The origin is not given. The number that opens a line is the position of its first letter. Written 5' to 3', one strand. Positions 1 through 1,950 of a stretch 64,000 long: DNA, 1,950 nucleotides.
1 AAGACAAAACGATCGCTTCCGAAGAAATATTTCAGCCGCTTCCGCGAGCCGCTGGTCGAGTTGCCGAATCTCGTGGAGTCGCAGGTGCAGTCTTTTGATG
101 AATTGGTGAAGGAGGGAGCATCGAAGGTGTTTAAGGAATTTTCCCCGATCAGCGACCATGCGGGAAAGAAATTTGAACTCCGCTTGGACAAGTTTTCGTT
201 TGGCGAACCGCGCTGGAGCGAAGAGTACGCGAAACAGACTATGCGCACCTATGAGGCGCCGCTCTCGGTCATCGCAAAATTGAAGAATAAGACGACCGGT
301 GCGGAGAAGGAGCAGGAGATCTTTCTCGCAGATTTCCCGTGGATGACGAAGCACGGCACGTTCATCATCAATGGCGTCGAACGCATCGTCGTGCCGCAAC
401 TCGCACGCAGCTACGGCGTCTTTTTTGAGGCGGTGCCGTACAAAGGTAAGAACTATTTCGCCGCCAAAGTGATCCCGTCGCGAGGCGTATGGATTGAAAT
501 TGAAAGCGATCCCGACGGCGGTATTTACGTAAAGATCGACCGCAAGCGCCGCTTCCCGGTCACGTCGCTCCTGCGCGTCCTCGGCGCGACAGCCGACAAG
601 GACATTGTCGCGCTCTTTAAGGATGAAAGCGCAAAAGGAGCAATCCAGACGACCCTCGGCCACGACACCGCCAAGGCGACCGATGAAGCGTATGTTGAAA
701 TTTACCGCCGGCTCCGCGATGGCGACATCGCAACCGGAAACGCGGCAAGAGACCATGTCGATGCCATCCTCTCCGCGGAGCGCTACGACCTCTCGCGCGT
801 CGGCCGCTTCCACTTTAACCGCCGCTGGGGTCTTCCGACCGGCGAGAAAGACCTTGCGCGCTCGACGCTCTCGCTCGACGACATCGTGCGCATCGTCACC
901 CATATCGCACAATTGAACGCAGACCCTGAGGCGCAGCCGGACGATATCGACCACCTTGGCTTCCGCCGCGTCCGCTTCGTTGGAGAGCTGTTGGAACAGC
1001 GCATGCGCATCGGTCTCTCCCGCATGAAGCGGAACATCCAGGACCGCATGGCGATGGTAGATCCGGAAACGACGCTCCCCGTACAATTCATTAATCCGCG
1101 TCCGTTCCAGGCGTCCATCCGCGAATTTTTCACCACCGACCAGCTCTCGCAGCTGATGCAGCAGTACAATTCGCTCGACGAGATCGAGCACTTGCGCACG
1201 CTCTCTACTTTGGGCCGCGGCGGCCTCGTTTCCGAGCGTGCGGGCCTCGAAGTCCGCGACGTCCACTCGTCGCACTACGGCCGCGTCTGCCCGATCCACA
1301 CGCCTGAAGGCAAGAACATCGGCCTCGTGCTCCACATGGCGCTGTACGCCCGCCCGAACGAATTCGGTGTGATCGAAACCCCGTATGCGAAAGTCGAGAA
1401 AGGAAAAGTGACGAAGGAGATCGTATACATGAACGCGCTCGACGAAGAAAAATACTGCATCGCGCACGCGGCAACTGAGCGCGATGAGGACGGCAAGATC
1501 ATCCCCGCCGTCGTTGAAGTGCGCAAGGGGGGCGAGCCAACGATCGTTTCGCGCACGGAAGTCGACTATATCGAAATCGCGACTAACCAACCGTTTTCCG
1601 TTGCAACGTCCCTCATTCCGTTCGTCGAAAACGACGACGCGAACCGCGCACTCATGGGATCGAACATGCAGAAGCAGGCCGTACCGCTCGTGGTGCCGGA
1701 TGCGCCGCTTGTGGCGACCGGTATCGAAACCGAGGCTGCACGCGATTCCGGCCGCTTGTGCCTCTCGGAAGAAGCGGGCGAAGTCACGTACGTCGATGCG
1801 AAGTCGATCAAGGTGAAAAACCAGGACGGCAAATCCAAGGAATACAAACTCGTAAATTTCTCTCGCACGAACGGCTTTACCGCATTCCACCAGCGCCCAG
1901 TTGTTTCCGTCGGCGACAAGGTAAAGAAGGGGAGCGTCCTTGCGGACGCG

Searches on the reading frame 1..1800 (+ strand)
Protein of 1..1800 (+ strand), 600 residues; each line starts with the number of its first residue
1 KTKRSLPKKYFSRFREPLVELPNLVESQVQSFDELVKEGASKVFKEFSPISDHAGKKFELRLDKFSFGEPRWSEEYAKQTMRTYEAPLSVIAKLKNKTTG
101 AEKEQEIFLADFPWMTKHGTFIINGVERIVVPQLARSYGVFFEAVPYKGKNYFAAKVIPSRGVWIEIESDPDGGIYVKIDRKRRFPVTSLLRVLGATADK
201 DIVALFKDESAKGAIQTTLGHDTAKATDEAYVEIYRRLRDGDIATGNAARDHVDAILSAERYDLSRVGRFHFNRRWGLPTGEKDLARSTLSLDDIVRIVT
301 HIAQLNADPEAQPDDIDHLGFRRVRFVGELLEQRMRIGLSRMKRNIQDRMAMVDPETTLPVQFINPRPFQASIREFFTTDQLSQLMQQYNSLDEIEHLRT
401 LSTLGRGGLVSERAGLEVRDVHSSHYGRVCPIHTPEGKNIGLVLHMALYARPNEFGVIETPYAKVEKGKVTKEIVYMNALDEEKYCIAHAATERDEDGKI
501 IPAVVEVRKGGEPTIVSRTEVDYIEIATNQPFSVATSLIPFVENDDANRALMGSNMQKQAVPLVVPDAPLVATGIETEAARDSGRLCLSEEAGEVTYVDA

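Call 54: find_related_loci(query=window:1-1800:+, collection=metagenome_contigs, flank=10000)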
Query window:1-1800:+ (600 aa) in metagenome_contigs; peptide patterns used: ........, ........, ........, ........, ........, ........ (x = any residue, [..] = any of these).
600 stretches matched a pattern (row limit reached: there are more); 585 encode a relative of the query (tblastn E <= 1e-3); the best 80 are kept; 80 distinct loci.
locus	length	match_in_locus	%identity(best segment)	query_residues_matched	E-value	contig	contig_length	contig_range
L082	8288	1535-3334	85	1-600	0e+0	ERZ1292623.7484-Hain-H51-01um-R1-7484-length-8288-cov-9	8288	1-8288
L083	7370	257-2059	80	1-600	0e+0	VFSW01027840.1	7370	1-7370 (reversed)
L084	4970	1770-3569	80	1-600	0e+0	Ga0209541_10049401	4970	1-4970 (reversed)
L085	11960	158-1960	79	1-600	0e+0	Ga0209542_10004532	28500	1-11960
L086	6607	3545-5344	80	1-600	0e+0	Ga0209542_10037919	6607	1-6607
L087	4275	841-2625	78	7-600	0e+0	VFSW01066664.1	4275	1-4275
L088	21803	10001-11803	79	1-600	0e+0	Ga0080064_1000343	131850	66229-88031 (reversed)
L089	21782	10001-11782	80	8-600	0e+0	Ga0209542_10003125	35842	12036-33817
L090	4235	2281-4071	78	4-600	0e+0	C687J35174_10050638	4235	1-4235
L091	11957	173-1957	78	7-600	0e+0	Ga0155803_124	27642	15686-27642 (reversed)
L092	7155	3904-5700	79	1-600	0e+0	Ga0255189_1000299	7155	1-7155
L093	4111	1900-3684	78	7-600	0e+0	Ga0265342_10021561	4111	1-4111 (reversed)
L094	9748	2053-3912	76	1-600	0e+0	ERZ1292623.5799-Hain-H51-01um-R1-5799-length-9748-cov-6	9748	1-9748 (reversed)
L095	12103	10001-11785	79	7-600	0e+0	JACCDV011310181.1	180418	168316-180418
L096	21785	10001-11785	78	7-600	0e+0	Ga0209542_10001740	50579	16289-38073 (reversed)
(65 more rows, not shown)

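Call 57: search_protein_families(library=pfam, proteins=[L088:4793-6997:+, L088:7107-7925:+, L088:7861-8583:+, L088:8642-9010:+, L088:9010-9666:+, L088:9995-13174:+], max_evalue=0.001)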
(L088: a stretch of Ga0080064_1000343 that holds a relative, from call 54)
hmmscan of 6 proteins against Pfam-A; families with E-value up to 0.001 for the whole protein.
L088:4793-6997:+ (734 aa): 5 families
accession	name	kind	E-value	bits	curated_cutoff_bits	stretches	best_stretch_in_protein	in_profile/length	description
PF02463.25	SMC_N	-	3.2e-65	220.1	40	1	4-719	1-219/220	RecF/RecN/SMC N terminal domain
PF13476.12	AAA_23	-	3.2e-14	54.5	27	1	7-199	1-195/201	AAA domain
PF13304.12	AAA_21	-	3.6e-11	44.1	27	1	28-52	1-25/304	AAA domain, putative AbiEii toxin, Type IV TA system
PF13175.12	AAA_15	-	1.1e-09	38.8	32.1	1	3-245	1-192/374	AAA ATPase domain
PF00005.33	ABC_tran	-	0.00017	22.6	25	0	28-43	13-28/137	ABC transporter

L088:7107-7925:+ (272 aa): 1 family
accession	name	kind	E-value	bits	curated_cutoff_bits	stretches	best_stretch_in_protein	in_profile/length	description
PF03618.20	Kinase-PPPase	-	5.4e-60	203.6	23.5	1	9-261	1-256/256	Kinase/pyrophosphorylase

L088:7861-8583:+ (240 aa): 1 family
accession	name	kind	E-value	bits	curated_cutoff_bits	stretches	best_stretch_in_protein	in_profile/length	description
PF00886.24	Ribosomal_S16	-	7.3e-18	64.7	27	1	110-167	1-62/62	Ribosomal protein S16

L088:8642-9010:+ (122 aa): 2 families
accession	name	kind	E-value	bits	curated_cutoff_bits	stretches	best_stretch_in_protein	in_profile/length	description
PF13083.13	KH_KhpA-B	-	1.7e-20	73.2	32.1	1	7-77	3-73/73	KhpA/KhpB, KH domain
PF00013.35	KH_1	-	0.00061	19.9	21.5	0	36-60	3-27/66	KH domain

L088:9010-9666:+ (218 aa): 1 family
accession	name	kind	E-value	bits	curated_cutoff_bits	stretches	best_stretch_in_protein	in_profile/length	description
PF01746.26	tRNA_m1G_MT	-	3.2e-40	138.4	27.3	1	25-216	3-185/195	tRNA (Guanine-1)-methyltransferase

L088:9995-13174:+ (1059 aa): 6 families
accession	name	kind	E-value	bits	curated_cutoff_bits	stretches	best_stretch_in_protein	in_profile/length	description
PF00562.33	RNA_pol_Rpb2_6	-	3e-122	408.8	23.4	1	592-977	2-373/373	RNA polymerase Rpb2, domain 6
PF04565.21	RNA_pol_Rpb2_3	-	1.2e-25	89.9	21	1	387-454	1-67/68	RNA polymerase Rpb2, domain 3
PF04560.25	RNA_pol_Rpb2_7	-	7.6e-20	71.6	32.1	1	979-1053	1-85/87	RNA polymerase Rpb2, domain 7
PF04561.19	RNA_pol_Rpb2_2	-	6.1e-19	68.9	21.7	1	159-328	24-190/190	RNA polymerase Rpb2, domain 2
PF10385.14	RNA_pol_Rpb2_45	-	9.9e-18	64.4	28.2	1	465-530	1-66/66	RNA polymerase beta subunit external 1 domain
PF04563.20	RNA_pol_Rpb2_1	-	1.6e-11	44.6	28.2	1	25-356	1-185/203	RNA polymerase beta subunit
